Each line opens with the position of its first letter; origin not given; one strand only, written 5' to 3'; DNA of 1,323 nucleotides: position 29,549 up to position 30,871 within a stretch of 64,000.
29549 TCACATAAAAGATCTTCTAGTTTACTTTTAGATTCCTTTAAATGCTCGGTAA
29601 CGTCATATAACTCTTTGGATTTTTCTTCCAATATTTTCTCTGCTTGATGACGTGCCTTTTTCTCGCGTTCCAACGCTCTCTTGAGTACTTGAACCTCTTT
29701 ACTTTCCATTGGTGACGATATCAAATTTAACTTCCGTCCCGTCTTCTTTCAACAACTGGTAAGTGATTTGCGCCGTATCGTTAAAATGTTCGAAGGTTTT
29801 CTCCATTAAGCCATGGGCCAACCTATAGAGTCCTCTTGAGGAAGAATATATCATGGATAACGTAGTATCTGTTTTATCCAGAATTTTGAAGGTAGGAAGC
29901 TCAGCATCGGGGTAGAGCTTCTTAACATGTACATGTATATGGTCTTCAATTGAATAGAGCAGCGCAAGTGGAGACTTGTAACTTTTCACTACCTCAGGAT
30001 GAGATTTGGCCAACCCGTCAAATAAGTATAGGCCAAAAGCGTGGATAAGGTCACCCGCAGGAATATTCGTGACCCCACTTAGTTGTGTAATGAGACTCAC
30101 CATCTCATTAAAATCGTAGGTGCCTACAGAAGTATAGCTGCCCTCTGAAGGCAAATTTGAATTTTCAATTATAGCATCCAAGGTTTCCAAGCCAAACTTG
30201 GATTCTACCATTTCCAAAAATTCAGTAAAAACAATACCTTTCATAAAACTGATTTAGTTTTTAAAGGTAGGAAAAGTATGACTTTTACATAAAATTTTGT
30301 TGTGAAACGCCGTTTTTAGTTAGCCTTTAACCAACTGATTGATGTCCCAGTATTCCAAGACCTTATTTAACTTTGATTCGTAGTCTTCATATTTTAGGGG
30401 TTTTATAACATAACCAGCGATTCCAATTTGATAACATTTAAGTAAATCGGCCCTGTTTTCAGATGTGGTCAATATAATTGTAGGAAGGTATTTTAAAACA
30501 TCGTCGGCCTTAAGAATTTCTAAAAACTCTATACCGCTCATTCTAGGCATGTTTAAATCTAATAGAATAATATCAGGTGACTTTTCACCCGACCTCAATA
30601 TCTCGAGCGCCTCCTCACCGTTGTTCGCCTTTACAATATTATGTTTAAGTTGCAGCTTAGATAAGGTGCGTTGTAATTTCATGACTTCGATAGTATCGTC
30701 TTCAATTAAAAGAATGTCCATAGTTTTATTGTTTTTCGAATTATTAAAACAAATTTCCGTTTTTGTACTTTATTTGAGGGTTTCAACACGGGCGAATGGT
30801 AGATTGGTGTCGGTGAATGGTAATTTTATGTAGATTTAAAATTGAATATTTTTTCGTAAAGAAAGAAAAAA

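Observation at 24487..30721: Seven-gene H-NOX phosphorelay operon abutting the polysaccharide locus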

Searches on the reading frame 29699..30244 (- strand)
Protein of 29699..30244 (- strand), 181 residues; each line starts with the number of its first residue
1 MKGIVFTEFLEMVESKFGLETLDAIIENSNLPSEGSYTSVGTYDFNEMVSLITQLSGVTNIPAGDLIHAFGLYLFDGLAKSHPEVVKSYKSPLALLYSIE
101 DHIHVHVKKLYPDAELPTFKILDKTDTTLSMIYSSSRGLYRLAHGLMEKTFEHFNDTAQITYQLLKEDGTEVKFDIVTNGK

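Call 3: search_protein_families(library=pfam, proteins=[window:29699-30244:-], max_evalue=0.01)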
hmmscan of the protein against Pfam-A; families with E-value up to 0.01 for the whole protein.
window:29699-30244:- (181 aa): 1 family
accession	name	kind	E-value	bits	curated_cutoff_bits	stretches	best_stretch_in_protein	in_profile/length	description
PF07700.20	HNOB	-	5e-39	134.3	25.5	1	2-161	1-162/163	Haem-NO-binding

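Call 4: search_protein_families(library=ncbifam, proteins=[window:29699-30244:-], max_evalue=0.01)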
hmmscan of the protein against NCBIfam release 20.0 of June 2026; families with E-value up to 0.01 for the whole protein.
window:29699-30244:- (181 aa): 0 families

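Call 5: search_solved_structures(query=window:29699-30244:-, max_evalue=0.001, show_alignments=4)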
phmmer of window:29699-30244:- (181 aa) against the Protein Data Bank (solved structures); distinct sequences matched with E-value up to 0.001: 19.
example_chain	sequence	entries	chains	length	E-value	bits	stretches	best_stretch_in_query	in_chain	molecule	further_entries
6bde_A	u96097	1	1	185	1.3e-59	204.1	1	1-178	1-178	2,4-dihydroxyhept-2-ene-1,7-dioic acid aldolase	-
6bdd_A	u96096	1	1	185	8.6e-59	201.4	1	1-178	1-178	2,4-dihydroxyhept-2-ene-1,7-dioic acid aldolase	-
6ocv_A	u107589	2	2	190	5.9e-37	130.3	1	1-176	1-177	Heme NO binding domain protein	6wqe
2kii_A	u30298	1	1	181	1.7e-22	83.3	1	1-170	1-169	Putative uncharacterized protein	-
4u9b_A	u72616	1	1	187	1.8e-22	83.1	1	1-170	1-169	NO-binding heme-dependent sensor protein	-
4u99_A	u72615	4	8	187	4.8e-22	81.8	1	1-170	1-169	NO-binding heme-dependent sensor protein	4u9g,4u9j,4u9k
2kil_A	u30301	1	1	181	4.3e-21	78.7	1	1-170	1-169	Putative uncharacterized protein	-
5mnw_A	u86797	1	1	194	2.9e-08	36.9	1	12-162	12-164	Guanylate cyclase soluble subunit beta-1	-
4iah_A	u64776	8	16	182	1.4e-07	34.7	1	2-171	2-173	Alr2278 protein | H-NOX domain protein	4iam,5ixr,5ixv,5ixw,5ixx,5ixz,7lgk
4iae_A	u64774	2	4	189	1.5e-07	34.6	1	2-171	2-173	Alr2278 protein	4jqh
6pas_B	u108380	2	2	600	1.7e-07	34.4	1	12-175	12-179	Soluble guanylyl cyclase beta-1 subunit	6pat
6mx5_A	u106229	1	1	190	1.7e-07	34.4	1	2-171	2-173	Alr2278 protein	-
2o09_A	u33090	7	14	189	1.9e-07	34.3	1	2-171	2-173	Alr2278 protein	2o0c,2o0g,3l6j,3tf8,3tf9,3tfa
9oxn_B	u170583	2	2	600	2.4e-07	33.9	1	12-175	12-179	Guanylate cyclase soluble subunit beta-1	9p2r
6jt0_B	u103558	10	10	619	3.6e-07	33.4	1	12-160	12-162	Guanylate cyclase soluble subunit beta-1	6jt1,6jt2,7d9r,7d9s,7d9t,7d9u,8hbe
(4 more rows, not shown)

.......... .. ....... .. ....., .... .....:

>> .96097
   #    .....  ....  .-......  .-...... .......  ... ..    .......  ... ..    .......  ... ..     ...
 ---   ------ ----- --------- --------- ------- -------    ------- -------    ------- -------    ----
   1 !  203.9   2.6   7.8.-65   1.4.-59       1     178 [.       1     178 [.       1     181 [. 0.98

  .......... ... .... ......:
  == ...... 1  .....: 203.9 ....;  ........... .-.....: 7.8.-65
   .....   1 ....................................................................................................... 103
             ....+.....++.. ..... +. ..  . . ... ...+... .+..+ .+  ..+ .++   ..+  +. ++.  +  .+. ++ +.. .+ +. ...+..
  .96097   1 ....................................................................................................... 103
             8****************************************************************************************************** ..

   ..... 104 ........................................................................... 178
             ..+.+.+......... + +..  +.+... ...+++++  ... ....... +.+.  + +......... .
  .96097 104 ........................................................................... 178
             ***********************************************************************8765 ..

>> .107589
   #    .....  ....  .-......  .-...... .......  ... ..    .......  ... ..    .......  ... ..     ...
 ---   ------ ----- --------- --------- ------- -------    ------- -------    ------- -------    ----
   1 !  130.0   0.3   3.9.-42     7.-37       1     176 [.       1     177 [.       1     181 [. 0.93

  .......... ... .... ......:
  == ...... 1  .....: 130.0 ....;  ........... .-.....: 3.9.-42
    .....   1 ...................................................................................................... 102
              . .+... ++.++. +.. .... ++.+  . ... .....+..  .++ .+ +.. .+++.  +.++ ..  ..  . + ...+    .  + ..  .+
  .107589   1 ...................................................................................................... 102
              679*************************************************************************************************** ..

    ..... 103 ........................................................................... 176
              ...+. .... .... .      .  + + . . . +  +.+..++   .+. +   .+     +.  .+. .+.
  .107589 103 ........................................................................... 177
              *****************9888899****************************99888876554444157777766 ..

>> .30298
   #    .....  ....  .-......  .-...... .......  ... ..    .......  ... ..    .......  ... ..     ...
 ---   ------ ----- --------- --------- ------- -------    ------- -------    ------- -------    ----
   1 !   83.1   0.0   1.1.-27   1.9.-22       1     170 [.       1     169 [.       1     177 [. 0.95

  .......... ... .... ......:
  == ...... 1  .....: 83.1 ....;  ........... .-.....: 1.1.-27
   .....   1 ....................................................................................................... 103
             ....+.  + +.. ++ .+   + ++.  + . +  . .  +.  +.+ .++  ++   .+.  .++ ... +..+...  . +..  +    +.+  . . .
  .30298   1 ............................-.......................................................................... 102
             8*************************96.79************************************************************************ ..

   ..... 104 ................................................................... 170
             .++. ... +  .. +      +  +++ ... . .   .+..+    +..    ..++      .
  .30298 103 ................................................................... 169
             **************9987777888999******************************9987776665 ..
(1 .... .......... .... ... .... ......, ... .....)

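Call 14: find_homologous_proteins(query=window:29699-30244:-, max_evalue=0.00001)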
Query window:29699-30244:- (181 aa): 4055 proteins with E <= 0.00001 among 4102 candidates; the best 120 are listed.
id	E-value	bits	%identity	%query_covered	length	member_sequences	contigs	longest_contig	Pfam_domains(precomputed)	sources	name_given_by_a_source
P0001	2.3e-109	381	96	100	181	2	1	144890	PF07700.21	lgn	-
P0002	4.8e-99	347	87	100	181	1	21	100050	PF07700.21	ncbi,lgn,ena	-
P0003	2.5e-94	332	84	100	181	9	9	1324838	PF07700.21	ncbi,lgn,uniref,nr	ncbi:heme NO-binding domain-containing protein [Ulvibacterium marinum]|uniref:Heme NO-binding domain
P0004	2.5e-94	332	84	99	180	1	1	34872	PF07700.21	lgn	-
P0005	6.9e-93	327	83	99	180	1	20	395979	PF07700.21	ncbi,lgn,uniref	ncbi:MAG: nitric oxide sensor HnoX [Maribacter sp.]|uniref:heme NO-binding domain-containing protein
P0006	1.8e-92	326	82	99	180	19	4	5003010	PF07700.21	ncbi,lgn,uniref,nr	ncbi:heme NO-binding domain-containing protein [Zobellia roscoffensis]|uniref:heme NO-binding domain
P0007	2.2e-92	325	83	99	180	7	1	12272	PF07700.21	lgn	-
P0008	2.7e-92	325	83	100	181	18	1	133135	PF07700.21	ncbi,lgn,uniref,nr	ncbi:heme NO-binding domain-containing protein [Ulvibacterium sp.]|uniref:heme NO-binding domain-con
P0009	2.8e-92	325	79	99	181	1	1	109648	PF07700.21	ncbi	-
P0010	3.1e-92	325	82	99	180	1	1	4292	PF07700.21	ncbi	ncbi:MAG: heme NO-binding domain-containing protein [Bacteroidota bacterium]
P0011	5.3e-92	324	82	99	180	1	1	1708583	PF07700.21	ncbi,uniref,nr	ncbi:hypothetical protein FK220_004400 [Flavobacteriaceae bacterium TP-CH-4]|uniref:Heme NO-binding 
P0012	6.8e-92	324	82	99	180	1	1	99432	PF07700.21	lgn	-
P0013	1.1e-91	323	83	99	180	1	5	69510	PF07700.21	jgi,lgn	jgi:hypothetical protein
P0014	1.4e-91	323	81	99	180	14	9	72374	PF07700.21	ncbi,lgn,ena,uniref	ncbi:heme NO-binding domain-containing protein [Cellulophaga fucicola]|uniref:heme NO-binding domain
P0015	1.6e-91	323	81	100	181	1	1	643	PF07700.21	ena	-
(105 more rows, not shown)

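Call 15: find_related_loci(query=window:29699-30244:-, collection=genome_contigs, flank=10000)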
Query window:29699-30244:- (181 aa) in genome_contigs; peptide patterns used: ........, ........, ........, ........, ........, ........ (x = any residue, [..] = any of these).
599 stretches matched a pattern (row limit reached: there are more); 552 encode a relative of the query (tblastn E <= 1e-3); the best 80 are kept; 80 distinct loci.
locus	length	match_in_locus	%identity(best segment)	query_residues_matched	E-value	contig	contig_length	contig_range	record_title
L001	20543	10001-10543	84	1-181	3e-100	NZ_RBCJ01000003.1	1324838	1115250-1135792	Ulvibacterium marinum strain CCMM003 NODE_3_length_1324838_cov_77.8537, whole genome shotgun sequence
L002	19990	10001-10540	83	1-180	8e-100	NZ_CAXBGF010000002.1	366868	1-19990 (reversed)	MAG: uncultured Maribacter sp. isolate ERR2762109_binner12_Refined_45 ERZ3421580.17, whole genome shotgun sequence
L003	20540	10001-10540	83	1-180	2e-99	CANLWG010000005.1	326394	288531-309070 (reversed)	uncultured Flavobacteriaceae bacterium isolate 2-963.fasta genome assembly, contig: NODE_5, whole genome shotgun sequenc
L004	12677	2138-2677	83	1-180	6e-99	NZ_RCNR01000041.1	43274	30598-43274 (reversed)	Zobellia amurskyensis strain KMM 3526 contig00041, whole genome shotgun sequence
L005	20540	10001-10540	81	1-180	2e-98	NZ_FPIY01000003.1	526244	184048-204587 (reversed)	Cellulophaga fucicola strain DSM 24786, whole genome shotgun sequence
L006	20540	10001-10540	81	1-180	2e-98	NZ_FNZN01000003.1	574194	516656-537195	Maribacter orientalis strain DSM 16471, whole genome shotgun sequence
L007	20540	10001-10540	83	1-180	5e-98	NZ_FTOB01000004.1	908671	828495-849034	Zobellia uliginosa strain DSM 2061, whole genome shotgun sequence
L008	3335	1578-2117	82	1-180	4e-99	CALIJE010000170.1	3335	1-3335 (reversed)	MAG: uncultured Flavobacteriaceae bacterium isolate R4_Bin_Bin_125_1 genome assembly, contig: c_000002300202, whole geno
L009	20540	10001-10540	83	1-180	1e-97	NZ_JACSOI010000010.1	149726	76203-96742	Zobellia russellii strain KMM 3677 NODE_10_length_149726_cov_27.376354, whole genome shotgun sequence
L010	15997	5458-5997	81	1-180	1e-97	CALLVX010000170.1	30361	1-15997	MAG: uncultured Flavobacteriaceae bacterium isolate R3_Bin_METABAT__164_sub_1 genome assembly, contig: c_000000547430, w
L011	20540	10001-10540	82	1-180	4e-97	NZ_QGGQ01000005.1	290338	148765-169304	Maribacter polysiphoniae strain DSM 23514 LX92DRAFT_scaffold00005.5, whole genome shotgun sequence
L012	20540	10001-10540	82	1-180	8e-97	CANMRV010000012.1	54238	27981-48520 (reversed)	uncultured Flavobacteriaceae bacterium isolate 2-612-J.fasta genome assembly, contig: NODE_12, whole genome shotgun sequ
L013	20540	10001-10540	79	1-180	9e-97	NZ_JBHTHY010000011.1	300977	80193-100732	Maribacter chungangensis strain CCUG 61948 GCM70027556_8, whole genome shotgun sequence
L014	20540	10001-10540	79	1-180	3e-96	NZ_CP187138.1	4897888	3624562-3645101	Maribacter sp. IgM3_T14_3 chromosome, complete genome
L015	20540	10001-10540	81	1-180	2e-96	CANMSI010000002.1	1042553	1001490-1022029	uncultured Flavobacteriaceae bacterium isolate 2-919.fasta genome assembly, contig: NODE_2, whole genome shotgun sequenc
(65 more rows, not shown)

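Call 50: find_encoding_contigs(protein=window:29699-30244:-, flank=10000, max_places=4)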
Protein window:29699-30244:- (181 aa): 5 contigs read that carry it; 1 place shown.
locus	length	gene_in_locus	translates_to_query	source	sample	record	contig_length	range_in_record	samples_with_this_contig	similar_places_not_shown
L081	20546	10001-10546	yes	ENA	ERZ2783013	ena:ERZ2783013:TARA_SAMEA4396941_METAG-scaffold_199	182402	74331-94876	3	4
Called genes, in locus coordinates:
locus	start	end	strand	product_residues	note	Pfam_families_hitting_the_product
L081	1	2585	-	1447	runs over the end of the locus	PF00873:ACR_tran, PF02321:OEP (weak)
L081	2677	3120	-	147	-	-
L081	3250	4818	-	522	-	PF02696:SelO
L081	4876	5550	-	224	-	PF06026:Rib_5-P_isom_A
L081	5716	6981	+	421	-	PF03663:Glyco_hydro_76 (faint), PF07470:Glyco_hydro_88, PF01532:Glyco_hydro_47 (faint)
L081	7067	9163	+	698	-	PF00884:Sulfatase, PF01663:Phosphodiest (weak), PF16347:SGSH_C, PF07691:PA14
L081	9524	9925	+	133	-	PF00072:Response_reg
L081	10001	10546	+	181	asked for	PF07700:HNOB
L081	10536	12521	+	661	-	PF00989:PAS (weak), PF08447:PAS_3 (weak), PF13426:PAS_9, PF13426:PAS_9, PF00989:PAS, PF08448:PAS_4, PF00512:HisKA, PF02518:HATPase_c, +4 more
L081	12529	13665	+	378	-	PF08495:FIST, PF10442:FIST_C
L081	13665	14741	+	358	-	PF02518:HATPase_c, PF14501:HATPase_c_5 (weak)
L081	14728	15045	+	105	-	-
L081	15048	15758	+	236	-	PF00072:Response_reg, PF04397:LytTR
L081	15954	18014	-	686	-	PF13428:TPR_14 (faint), PF25062:ARM_TT21_N (faint), PF00515:TPR_1 (faint), PF07719:TPR_2 (faint), PF12583:TPPII_C (faint), PF13181:TPR_8 (faint), PF23914:TPR_CcmH_CycH (weak), PF14559:TPR_19 (weak), +1 more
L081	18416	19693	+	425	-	-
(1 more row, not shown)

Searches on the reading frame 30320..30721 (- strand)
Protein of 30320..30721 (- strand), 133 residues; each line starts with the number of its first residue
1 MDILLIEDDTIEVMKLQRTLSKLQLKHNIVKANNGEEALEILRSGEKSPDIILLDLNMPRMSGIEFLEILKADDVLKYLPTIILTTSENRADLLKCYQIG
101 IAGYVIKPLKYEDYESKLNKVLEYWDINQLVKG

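Call 3: search_protein_families(library=pfam, proteins=[window:30320-30721:-], max_evalue=0.01)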
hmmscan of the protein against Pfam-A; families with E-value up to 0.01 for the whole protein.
window:30320-30721:- (133 aa): 1 family
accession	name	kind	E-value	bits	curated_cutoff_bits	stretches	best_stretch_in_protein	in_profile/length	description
PF00072.30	Response_reg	-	6.7e-23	81.4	30.2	1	3-116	1-108/111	Response regulator receiver domain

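Call 4: search_protein_families(library=ncbifam, proteins=[window:30320-30721:-], max_evalue=0.01)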
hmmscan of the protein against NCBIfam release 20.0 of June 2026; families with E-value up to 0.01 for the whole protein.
window:30320-30721:- (133 aa): 94 families (the best 25 are shown)
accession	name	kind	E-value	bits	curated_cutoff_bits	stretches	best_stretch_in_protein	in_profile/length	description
NF007901.0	PRK10610.1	equivalog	4.3e-19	68.9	189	1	5-124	9-126/129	chemotaxis response regulator CheY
NF007969.0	PRK10693.1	equivalog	3.3e-17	62.5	329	1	2-115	9-114/337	two-component system response regulator RssB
TIGR02154.1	PhoB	equivalog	1.5e-16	60.4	296.2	1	2-121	4-119/226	phosphate regulon transcriptional regulator PhoB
NF007135.0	PRK09581.1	equivalog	5.2e-16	58.5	474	1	4-110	5-108/457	PleD family two-component system response regulator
NF007935.0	PRK10651.1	equivalog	6.4e-16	58.2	250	1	3-120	9-122/216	two-component system response regulator NarL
NF041880.1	EPS_EpsF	equivalog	3.6e-14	52.1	900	1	8-122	3-114/492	response regulator EpsF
NF045944.1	ResRegRpaBCyano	equivalog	7.9e-14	51.6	330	1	5-124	1-114/229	response regulator transcription factor RpaB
NF041734.1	resp_reg_RppA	equivalog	2.1e-13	50.2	250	1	1-118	1-114/229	two-component system response regulator RppA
NF053854.1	RespRegPhoBBctds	equivalog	2.4e-13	50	270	1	3-123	1-116/225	two-component system response regulator PhoB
TIGR02875.1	spore_0_A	equivalog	2.9e-13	49.7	200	1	4-123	5-123/262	sporulation transcription factor Spo0A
NF045505.1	RR_RssB_Pseudo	equivalog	6e-13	48.6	700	1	3-110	8-109/394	two-component system response regulator RssB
NF007708.0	PRK10403.1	equivalog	9.6e-13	48.1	343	1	5-109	10-111/215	nitrate/nitrite response regulator protein NarP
NF045991.1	RespRegCtrARhodob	equivalog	1e-12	48.3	350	1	1-119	1-113/224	response regulator transcription factor CtrA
NF008469.0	PRK11361.1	equivalog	1.2e-12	47.3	714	1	4-123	7-121/461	acetoacetate metabolism transcriptional regulator AtoC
NF041866.1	EpsW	equivalog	1.5e-12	47.3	200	1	3-123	8-126/131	exopolysaccharide biosynthesis response regulator EpsW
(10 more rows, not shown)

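Call 67: list_cluster_members(proteins=[window:30320-30721:-, window:29699-30244:-, window:27724-29709:-, window:26580-27716:-, window:25504-26580:-, window:25200-25517:-, window:24487-25197:-, window:12000-13142:-, window:20552-21829:-, window:13399-16491:+])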
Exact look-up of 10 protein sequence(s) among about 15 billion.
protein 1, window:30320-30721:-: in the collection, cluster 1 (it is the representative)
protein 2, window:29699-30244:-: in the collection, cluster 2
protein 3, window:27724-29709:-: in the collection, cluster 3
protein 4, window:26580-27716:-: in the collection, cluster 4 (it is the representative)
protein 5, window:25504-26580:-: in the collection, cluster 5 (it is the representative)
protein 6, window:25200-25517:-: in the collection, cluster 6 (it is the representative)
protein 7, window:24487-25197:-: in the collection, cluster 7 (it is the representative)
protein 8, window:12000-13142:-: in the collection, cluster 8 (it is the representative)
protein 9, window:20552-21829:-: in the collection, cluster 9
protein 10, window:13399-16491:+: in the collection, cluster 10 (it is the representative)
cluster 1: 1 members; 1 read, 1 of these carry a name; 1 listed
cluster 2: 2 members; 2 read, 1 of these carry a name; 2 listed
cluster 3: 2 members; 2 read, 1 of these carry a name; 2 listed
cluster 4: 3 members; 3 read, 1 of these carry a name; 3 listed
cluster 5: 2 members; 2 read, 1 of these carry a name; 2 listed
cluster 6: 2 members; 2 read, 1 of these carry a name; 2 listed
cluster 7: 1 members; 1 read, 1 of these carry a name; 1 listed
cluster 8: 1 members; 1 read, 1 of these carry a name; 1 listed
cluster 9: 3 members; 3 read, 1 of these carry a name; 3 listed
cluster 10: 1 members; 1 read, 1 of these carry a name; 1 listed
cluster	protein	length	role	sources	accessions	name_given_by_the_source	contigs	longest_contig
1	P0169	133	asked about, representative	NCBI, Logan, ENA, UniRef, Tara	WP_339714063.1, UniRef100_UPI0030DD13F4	response regulator [uncultured Kriegella sp.] | response regulator n=1 Tax=uncultured Kriegella sp. TaxID=1798910 RepID=UPI0030DD13F4 | strand:+ start:83844 stop:84245 length:402 start_codon:yes stop_codon:yes ...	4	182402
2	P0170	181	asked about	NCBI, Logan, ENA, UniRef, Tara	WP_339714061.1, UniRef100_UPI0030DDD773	heme NO-binding domain-containing protein [uncultured Kriegella sp.] | heme NO-binding domain-containing protein n=1 Tax=uncultured Kriegella sp. TaxID=1798910 ... | strand:+ start:84321 stop:84866 length:546 start_codon:yes stop_codon:yes ...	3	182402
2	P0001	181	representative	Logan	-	-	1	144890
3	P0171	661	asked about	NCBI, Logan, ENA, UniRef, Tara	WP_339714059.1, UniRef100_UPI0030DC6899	PAS domain S-box protein [uncultured Kriegella sp.] | PAS domain-containing sensor histidine kinase n=1 Tax=uncultured Kriegella sp. ... | strand:+ start:84856 stop:86841 length:1986 start_codon:yes stop_codon:yes ...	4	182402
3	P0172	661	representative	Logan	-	-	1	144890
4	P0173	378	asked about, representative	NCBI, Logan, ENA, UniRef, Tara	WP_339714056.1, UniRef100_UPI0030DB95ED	FIST N-terminal domain-containing protein [uncultured Kriegella sp.] | FIST signal transduction protein n=1 Tax=uncultured Kriegella sp. TaxID=1798910 ... | strand:+ start:86849 stop:87985 length:1137 start_codon:yes stop_codon:yes ...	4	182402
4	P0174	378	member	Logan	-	-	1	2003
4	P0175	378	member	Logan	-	-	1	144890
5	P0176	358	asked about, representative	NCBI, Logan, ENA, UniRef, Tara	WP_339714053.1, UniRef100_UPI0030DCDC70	HAMP domain-containing sensor histidine kinase [uncultured Kriegella sp.] | sensor histidine kinase n=1 Tax=uncultured Kriegella sp. TaxID=1798910 RepID=UPI0030DCDC70 | strand:+ start:87985 stop:89061 length:1077 start_codon:yes stop_codon:yes ...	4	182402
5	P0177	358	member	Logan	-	-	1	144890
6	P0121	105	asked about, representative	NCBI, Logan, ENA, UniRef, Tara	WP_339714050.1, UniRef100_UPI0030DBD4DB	Hpt domain-containing protein [uncultured Kriegella sp.] | Hpt domain-containing protein n=1 Tax=uncultured Kriegella sp. TaxID=1798910 ... | strand:+ start:89048 stop:89365 length:318 start_codon:yes stop_codon:yes ...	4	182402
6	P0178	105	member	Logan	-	-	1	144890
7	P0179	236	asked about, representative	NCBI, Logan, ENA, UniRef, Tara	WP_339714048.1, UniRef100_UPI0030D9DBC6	LytTR family DNA-binding domain-containing protein [uncultured Kriegella sp.] | LytR/AlgR family response regulator transcription factor n=1 Tax=uncultured Kriegella sp. ... | strand:+ start:89368 stop:90078 length:711 start_codon:yes stop_codon:yes ...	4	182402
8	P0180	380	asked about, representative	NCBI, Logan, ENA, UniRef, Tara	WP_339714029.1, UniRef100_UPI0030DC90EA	response regulator [uncultured Kriegella sp.] | response regulator n=1 Tax=uncultured Kriegella sp. TaxID=1798910 RepID=UPI0030DC90EA | strand:+ start:101423 stop:102565 length:1143 start_codon:yes stop_codon:yes ...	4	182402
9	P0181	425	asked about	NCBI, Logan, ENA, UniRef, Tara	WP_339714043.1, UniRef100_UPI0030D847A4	sugar isomerase [uncultured Kriegella sp.] | sugar isomerase n=1 Tax=uncultured Kriegella sp. TaxID=1798910 RepID=UPI0030D847A4 | strand:+ start:92736 stop:94013 length:1278 start_codon:yes stop_codon:yes ...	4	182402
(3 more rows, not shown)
